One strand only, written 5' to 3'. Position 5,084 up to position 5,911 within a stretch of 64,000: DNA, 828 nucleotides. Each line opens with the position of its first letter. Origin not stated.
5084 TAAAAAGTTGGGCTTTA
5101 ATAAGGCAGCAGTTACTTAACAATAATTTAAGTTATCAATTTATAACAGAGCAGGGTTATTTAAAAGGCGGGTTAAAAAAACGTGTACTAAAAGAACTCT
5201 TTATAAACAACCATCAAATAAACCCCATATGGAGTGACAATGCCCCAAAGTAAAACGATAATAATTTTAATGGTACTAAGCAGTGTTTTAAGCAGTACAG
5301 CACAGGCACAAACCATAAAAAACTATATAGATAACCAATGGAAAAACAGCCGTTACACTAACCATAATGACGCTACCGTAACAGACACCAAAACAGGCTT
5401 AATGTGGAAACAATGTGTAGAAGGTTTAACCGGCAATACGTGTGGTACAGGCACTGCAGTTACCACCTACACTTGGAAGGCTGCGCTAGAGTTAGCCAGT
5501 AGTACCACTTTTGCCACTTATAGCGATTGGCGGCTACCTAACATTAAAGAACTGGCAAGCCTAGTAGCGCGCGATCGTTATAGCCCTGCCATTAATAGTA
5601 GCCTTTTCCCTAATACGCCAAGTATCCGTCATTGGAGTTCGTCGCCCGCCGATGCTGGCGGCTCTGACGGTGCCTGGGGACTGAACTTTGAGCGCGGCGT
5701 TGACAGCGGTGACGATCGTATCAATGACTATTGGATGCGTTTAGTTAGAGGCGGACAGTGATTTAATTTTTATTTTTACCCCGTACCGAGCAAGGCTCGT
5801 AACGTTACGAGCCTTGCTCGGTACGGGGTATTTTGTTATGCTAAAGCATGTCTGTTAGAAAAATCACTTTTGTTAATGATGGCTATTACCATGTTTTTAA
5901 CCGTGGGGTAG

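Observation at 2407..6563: DGR packaged with a RAYT transposase between REP palindromes (candidate REPtron-mobilised DGR)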

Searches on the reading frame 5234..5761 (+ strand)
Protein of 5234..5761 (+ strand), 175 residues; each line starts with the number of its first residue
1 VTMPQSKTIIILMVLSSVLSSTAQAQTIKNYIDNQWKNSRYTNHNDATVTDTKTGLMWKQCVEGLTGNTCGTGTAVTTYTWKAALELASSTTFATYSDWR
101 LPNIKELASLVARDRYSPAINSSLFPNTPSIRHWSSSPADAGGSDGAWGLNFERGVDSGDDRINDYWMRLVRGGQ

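Call 6: search_protein_families(library=pfam, proteins=[window:5234-5761:+], max_evalue=0.01)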
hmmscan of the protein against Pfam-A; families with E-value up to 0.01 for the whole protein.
window:5234-5761:+ (175 aa): 1 family
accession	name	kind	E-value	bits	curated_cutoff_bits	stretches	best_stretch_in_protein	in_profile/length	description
PF07603.17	Lcl_C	-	5.8e-33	114.1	34.9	1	48-172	2-117/117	Lcl C-terminal domain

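Call 51: find_homologous_proteins(query=A3, max_evalue=1e-10)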
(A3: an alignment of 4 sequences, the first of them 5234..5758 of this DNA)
Query A3 (4 sequences) (175 aa, profile of the alignment): 5153 proteins with E <= 1e-10 among 8000 candidates; the best 120 are listed.
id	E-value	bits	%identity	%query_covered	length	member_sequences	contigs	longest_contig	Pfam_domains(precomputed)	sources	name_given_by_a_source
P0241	7.2e-80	284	44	96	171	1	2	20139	PF07603.18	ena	-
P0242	2.3e-78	280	100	100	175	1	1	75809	PF07603.18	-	-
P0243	1.4e-77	277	41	100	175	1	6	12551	PF07603.18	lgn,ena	-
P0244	1.8e-77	277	41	93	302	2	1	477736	PF26707.1,PF07603.18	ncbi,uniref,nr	ncbi:DUF1566 domain-containing protein [Halochromatium salexigens]|uniref:Lcl C-terminal domain-cont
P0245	1.4e-75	270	41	75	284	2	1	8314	PF26707.1,PF07603.18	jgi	jgi:hypothetical protein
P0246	8.8e-74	265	42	77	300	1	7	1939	PF07603.18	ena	-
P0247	9.7e-71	255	47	77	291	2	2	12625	PF07603.18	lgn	-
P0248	2.0e-68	247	62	99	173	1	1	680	PF07603.18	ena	-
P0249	4.2e-66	240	56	97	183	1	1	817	PF07603.18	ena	-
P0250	5.3e-66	239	44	97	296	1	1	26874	PF07603.18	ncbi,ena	-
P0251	6.5e-65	236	48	95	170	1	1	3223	PF07603.18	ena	-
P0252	2.6e-64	234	54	98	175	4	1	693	PF07603.18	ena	-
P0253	3.2e-64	234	49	95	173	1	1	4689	PF07603.18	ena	-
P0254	3.3e-64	233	47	94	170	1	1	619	PF07603.18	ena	-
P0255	6.6e-64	232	65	86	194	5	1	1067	PF07603.18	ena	-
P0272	2.7e-62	227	57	86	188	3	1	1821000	PF07603.18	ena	-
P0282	1.6e-61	225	66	86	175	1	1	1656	PF07603.18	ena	-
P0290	3.9e-61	223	61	89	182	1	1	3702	PF07603.18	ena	-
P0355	2.2e-59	218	62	89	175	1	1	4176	PF07603.18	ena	-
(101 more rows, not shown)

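Call 52: find_encoding_contigs(protein=P0355, flank=5000, max_places=3)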
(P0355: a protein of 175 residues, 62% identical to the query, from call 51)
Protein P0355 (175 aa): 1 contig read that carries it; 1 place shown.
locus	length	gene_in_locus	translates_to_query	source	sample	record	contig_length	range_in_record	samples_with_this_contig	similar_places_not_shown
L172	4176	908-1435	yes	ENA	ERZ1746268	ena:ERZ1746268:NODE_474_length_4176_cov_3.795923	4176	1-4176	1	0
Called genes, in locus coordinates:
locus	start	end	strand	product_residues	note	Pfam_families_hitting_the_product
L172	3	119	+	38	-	?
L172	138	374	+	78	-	PF22296:bAvd (faint)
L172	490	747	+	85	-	-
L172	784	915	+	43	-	-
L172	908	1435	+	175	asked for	PF07603:Lcl_C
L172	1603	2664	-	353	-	PF05598:DUF772, PF13612:DDE_Tnp_1_3 (faint), PF01609:DDE_Tnp_1, PF13359:DDE_Tnp_4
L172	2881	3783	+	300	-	PF00665:rve (weak)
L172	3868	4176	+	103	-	?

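Call 53: find_encoding_contigs(protein=P0290, flank=5000, max_places=3)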
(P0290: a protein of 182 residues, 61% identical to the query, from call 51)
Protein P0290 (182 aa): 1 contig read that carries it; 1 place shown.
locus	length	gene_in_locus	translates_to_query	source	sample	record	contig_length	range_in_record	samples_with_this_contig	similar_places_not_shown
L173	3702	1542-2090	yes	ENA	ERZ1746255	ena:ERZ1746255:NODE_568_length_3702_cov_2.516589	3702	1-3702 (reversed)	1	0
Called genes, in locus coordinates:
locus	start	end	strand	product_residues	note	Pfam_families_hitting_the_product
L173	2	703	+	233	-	?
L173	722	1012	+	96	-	PF22296:bAvd (weak)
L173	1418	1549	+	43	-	-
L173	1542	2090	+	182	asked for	PF07603:Lcl_C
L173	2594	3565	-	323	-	PF01548:DEDD_Tnp_IS110, PF02371:Transposase_20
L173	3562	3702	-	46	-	?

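Call 54: find_encoding_contigs(protein=P0282, flank=5000, max_places=3)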
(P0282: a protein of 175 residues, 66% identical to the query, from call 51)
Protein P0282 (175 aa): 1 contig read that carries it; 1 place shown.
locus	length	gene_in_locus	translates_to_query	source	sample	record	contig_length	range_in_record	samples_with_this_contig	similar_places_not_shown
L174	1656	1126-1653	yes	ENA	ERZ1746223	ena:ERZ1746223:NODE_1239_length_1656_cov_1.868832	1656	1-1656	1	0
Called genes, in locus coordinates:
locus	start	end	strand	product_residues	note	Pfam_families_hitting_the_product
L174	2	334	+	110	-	?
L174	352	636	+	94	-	-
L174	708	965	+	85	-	-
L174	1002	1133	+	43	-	-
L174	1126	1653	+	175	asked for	PF07603:Lcl_C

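Call 56: find_encoding_contigs(protein=P0272, flank=10000, max_places=3)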
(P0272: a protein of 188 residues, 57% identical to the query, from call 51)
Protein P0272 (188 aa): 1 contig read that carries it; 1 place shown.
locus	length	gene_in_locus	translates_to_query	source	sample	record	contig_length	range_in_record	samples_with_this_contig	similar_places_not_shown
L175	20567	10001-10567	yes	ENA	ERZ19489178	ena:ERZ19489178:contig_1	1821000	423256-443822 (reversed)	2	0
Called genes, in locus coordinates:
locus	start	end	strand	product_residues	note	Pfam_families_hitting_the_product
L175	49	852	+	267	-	PF00132:Hexapep (faint), PF25084:LbH_EIF2B (faint), PF25087:GMPPB_C (weak), PF13720:Acetyltransf_11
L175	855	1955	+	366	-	PF00266:Aminotran_5 (faint), PF00155:Aminotran_1_2, PF01041:DegT_DnrJ_EryC1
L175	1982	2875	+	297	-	PF03279:Lip_A_acyltrans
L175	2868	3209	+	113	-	PF08850:DUF1820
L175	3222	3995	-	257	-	PF08241:Methyltransf_11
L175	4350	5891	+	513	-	PF00682:HMGL-like, PF22617:HCS_D2, PF08502:LeuA_dimer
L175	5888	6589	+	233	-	-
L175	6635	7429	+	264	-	PF02673:BacA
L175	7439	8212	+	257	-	-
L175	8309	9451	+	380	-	PF00041:fn3, PF07603:Lcl_C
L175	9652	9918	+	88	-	-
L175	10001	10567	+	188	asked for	PF07603:Lcl_C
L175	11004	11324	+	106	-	PF00338:Ribosomal_S10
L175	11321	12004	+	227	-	PF00297:Ribosomal_L3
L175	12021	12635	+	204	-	PF00573:Ribosomal_L4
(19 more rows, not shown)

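Call 68: search_protein_families(library=ncbifam, proteins=[window:5234-5761:+], max_evalue=0.01)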
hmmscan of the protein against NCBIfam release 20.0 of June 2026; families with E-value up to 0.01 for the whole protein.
window:5234-5761:+ (175 aa): 2 families
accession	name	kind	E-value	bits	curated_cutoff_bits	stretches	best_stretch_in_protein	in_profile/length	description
NF047850.1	Lsa25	exception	5.6e-11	42.7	260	2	89-172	123-207/207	surface adhesin Lsa25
NF046089.1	CD3337_EF1877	subfamily_domain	0.00034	19.5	120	1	8-109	14-117/450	CD3337/EF1877 family mobilome membrane protein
